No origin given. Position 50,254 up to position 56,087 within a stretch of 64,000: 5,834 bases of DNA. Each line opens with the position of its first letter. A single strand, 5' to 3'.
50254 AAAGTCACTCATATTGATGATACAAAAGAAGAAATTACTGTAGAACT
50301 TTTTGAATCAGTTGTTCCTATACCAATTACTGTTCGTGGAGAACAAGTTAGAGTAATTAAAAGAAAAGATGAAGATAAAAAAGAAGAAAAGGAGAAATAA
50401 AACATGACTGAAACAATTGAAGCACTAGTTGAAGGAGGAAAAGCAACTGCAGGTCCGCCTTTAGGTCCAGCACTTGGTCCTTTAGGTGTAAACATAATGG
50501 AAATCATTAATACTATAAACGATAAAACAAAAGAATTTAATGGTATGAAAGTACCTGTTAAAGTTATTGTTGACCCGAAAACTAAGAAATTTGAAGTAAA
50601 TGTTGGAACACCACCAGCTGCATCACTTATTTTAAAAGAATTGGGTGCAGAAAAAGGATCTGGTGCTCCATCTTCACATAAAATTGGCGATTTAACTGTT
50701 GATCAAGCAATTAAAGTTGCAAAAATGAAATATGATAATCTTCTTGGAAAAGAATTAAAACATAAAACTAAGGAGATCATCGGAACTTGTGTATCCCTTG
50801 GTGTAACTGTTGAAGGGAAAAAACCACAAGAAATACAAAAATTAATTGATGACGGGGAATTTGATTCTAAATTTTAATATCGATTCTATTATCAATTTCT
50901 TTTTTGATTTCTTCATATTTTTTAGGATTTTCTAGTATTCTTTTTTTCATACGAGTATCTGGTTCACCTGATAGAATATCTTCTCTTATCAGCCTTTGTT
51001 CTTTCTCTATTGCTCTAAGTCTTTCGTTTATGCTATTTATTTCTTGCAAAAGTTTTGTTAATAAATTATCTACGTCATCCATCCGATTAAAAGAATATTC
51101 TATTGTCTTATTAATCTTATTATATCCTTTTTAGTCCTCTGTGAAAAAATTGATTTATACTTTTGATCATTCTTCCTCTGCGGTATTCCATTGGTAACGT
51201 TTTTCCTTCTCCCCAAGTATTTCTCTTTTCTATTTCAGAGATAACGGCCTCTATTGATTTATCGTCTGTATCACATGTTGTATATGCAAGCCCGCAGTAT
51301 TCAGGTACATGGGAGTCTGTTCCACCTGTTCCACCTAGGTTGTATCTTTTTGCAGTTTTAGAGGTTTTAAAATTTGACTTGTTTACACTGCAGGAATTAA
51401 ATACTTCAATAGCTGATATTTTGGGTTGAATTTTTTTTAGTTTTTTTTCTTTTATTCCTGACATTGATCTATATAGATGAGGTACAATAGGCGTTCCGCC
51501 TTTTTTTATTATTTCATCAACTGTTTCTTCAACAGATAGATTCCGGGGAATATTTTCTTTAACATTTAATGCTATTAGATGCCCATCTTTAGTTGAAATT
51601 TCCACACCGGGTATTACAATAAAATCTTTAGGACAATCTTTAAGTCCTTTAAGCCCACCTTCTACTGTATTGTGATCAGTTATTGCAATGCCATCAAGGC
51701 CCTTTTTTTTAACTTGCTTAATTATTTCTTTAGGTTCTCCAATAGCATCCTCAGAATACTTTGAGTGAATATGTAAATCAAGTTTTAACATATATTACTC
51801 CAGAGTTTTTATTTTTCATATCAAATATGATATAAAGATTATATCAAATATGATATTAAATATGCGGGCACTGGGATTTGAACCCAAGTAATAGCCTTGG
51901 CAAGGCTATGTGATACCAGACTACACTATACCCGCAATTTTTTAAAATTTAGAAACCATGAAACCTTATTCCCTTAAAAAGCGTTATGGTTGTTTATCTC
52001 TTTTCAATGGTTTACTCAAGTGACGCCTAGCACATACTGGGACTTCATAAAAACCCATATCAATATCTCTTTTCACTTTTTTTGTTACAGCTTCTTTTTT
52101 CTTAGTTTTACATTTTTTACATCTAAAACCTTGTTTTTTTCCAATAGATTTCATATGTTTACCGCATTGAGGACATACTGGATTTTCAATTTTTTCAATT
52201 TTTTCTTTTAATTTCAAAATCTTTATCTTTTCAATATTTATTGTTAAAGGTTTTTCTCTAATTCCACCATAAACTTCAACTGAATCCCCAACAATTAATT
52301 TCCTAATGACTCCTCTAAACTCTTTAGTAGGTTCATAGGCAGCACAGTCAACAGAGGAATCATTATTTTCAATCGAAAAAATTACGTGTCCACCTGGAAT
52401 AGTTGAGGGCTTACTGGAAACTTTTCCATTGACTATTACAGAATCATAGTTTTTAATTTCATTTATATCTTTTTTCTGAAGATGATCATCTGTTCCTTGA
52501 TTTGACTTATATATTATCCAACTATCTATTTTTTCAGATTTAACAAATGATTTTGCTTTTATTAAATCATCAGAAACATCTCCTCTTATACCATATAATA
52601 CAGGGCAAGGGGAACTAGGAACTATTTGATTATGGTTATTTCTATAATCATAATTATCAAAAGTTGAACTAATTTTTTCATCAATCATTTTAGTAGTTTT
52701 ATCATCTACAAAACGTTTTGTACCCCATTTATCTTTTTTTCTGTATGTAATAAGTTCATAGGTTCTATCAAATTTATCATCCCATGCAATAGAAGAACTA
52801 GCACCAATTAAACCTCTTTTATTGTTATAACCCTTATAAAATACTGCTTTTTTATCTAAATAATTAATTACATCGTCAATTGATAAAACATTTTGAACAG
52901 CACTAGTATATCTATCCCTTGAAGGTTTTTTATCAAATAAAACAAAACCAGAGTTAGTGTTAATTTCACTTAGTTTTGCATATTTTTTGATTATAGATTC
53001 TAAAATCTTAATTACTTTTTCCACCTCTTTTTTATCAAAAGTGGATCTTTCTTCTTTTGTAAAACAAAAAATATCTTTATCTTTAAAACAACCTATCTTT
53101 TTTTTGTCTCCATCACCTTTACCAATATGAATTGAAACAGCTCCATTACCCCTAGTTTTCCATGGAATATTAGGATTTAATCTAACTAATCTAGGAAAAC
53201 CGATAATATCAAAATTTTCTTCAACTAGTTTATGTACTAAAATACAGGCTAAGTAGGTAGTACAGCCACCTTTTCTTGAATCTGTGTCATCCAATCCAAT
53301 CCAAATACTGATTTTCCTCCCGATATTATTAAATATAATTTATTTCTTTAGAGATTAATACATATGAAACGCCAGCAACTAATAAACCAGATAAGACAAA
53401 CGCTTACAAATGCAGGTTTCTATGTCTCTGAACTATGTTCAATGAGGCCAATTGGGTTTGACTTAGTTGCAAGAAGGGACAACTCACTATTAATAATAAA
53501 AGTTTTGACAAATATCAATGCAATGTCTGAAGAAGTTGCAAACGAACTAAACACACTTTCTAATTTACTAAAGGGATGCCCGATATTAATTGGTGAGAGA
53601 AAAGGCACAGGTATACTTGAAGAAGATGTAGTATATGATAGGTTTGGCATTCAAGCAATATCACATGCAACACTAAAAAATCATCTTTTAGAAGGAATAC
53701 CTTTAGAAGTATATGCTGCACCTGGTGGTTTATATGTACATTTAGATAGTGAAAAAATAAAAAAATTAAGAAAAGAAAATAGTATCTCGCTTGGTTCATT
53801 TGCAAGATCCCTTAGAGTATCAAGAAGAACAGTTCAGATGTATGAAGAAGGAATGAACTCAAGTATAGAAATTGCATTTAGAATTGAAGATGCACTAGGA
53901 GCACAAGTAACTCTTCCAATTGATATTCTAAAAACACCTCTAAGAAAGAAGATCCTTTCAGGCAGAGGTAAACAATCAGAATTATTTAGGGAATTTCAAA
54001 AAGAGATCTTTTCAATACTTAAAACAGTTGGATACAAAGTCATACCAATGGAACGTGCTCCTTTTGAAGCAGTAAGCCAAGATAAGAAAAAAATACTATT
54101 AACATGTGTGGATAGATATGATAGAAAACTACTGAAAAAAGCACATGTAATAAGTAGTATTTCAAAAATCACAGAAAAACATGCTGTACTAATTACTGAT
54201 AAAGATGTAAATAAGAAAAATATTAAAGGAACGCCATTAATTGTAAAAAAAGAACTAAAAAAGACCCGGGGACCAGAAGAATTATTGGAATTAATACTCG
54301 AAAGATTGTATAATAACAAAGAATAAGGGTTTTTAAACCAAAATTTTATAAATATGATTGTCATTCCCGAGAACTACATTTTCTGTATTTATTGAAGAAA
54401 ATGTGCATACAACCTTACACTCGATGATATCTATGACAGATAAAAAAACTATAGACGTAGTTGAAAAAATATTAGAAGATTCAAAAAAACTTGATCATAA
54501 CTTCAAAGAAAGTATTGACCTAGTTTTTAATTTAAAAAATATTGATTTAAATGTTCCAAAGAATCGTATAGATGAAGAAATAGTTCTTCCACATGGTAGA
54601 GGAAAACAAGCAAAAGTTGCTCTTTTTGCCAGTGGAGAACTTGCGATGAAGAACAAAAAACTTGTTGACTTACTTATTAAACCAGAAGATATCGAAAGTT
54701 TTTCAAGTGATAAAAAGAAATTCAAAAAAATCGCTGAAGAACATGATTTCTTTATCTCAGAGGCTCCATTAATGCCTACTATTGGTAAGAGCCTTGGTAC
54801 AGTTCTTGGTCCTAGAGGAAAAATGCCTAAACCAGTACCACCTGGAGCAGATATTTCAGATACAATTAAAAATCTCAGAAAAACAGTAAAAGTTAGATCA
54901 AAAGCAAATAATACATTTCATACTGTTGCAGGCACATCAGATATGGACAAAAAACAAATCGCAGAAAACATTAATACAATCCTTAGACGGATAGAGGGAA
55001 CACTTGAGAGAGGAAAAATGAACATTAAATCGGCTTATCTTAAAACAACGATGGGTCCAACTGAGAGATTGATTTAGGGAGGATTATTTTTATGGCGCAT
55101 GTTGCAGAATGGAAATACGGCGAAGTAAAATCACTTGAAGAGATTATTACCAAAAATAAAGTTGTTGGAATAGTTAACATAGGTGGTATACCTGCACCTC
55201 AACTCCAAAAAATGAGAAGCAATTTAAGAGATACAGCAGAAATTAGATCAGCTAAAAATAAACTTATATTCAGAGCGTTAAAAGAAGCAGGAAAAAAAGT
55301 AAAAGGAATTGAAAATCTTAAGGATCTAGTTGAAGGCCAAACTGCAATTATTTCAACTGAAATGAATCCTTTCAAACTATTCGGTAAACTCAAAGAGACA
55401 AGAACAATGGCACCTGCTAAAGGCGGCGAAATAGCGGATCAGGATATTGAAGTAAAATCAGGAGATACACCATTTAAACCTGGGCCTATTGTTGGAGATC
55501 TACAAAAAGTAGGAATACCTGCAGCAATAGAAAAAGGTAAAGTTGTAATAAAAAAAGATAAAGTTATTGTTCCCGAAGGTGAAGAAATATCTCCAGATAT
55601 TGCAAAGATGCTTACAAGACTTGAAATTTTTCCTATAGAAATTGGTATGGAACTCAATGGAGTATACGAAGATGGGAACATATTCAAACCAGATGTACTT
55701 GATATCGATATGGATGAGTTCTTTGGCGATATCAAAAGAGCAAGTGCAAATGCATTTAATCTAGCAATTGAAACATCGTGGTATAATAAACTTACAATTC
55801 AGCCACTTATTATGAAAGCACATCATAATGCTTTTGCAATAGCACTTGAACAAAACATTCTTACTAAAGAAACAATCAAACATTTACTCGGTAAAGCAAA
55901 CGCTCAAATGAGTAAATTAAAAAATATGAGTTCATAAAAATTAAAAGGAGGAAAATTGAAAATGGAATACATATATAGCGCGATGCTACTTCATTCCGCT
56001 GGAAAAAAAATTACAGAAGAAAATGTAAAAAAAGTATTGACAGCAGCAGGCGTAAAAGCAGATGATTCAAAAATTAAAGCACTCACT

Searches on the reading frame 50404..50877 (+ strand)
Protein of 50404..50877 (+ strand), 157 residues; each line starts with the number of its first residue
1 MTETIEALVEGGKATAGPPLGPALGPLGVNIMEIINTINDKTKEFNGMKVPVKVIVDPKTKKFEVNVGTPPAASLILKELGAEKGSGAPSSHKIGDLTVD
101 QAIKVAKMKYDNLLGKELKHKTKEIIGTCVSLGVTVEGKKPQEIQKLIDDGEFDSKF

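Call 23: search_protein_families(library=pfam, proteins=[window:50404-50877:+], max_evalue=0.001)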
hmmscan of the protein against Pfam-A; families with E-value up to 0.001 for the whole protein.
window:50404-50877:+ (157 aa): 2 families
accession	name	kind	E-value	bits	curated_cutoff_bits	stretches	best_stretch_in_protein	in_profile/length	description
PF03946.19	Ribosomal_L11_N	-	3.7e-25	87.9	32.9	1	6-63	2-58/58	Ribosomal protein L11, N-terminal domain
PF00298.24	Ribosomal_L11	-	5e-20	72.1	21.4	1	69-136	2-69/69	Ribosomal protein L11, RNA binding domain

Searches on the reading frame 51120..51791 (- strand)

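Call 23: search_protein_families(library=pfam, proteins=[window:51120-51791:-], max_evalue=0.001)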
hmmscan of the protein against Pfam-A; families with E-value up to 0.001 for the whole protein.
window:51120-51791:- (223 aa): 2 families
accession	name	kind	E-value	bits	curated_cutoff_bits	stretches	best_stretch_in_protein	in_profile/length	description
PF02811.25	PHP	-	1.8e-12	48.4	26.4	1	5-76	1-79/164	PHP domain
PF13263.12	PHP_C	-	1.1e-10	41.4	21.3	1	139-192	3-56/56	PHP-associated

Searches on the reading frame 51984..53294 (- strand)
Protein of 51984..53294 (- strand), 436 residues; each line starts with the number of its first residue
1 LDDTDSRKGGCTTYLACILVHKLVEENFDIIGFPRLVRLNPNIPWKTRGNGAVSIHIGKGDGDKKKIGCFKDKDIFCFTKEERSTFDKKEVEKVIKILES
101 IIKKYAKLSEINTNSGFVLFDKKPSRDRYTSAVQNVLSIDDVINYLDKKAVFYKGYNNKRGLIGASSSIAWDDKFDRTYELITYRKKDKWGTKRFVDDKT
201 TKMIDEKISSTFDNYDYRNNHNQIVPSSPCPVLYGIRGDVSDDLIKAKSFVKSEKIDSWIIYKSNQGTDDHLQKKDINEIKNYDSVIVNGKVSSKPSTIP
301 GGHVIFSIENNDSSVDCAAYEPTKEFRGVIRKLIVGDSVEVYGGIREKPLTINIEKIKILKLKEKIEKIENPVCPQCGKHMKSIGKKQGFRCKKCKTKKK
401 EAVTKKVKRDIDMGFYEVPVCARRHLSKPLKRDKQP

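Call 23: search_protein_families(library=pfam, proteins=[window:51984-53294:-], max_evalue=0.001)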
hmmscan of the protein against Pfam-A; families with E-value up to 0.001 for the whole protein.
window:51984-53294:- (436 aa): 4 families
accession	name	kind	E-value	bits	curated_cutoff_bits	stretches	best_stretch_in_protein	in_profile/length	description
PF22641.2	TiaS_TCKD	-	1.4e-44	152.3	27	1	1-152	4-150/156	TiaS TCKD domain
PF08489.16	TiaS_FLD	-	6.9e-37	126.5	21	1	160-271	2-116/116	TiaS FLD domain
PF23783.1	Zn_ribbon_TiaS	-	4.8e-17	61.9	27.3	1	371-411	1-41/41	TiaS C-terminal zinc ribbon domain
PF01336.31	tRNA_anti-codon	-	2.2e-06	27.9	27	1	286-360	1-75/75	OB-fold nucleic acid binding domain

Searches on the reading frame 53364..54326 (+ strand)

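Call 23: search_protein_families(library=pfam, proteins=[window:53364-54326:+], max_evalue=0.001)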
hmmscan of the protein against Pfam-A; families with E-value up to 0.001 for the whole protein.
window:53364-54326:+ (320 aa): 1 family
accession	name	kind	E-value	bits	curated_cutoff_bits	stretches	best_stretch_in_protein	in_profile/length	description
PF01381.28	HTH_3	-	4.2e-08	33.5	23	1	132-179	1-49/55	Helix-turn-helix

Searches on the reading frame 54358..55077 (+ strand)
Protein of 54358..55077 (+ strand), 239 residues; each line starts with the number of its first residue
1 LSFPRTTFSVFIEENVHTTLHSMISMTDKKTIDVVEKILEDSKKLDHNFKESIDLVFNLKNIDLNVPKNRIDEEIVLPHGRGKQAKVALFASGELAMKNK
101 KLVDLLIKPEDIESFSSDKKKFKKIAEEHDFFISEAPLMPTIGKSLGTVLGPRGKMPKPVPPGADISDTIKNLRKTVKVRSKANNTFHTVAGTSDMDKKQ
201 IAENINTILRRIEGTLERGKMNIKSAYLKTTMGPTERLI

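Call 23: search_protein_families(library=pfam, proteins=[window:54358-55077:+], max_evalue=0.001)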
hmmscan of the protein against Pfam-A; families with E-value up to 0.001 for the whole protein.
window:54358-55077:+ (239 aa): 1 family
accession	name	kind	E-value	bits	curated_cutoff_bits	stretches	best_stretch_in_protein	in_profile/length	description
PF00687.26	Ribosomal_L1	-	1.5e-49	168.7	32.2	1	46-234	6-198/198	Ribosomal protein L1p/L10e family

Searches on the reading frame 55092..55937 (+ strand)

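Call 23: search_protein_families(library=pfam, proteins=[window:55092-55937:+], max_evalue=0.001)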
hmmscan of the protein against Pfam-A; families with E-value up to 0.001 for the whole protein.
window:55092-55937:+ (281 aa): 2 families
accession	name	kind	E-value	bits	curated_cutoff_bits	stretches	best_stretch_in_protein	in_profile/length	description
PF00466.25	Ribosomal_L10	-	3.4e-21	75.6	22.8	1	5-102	3-97/100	Ribosomal protein L10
PF17777.6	RL10P_insert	-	1.6e-17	63.6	29.1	1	109-179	1-71/71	Insertion domain in 60S ribosomal protein L10P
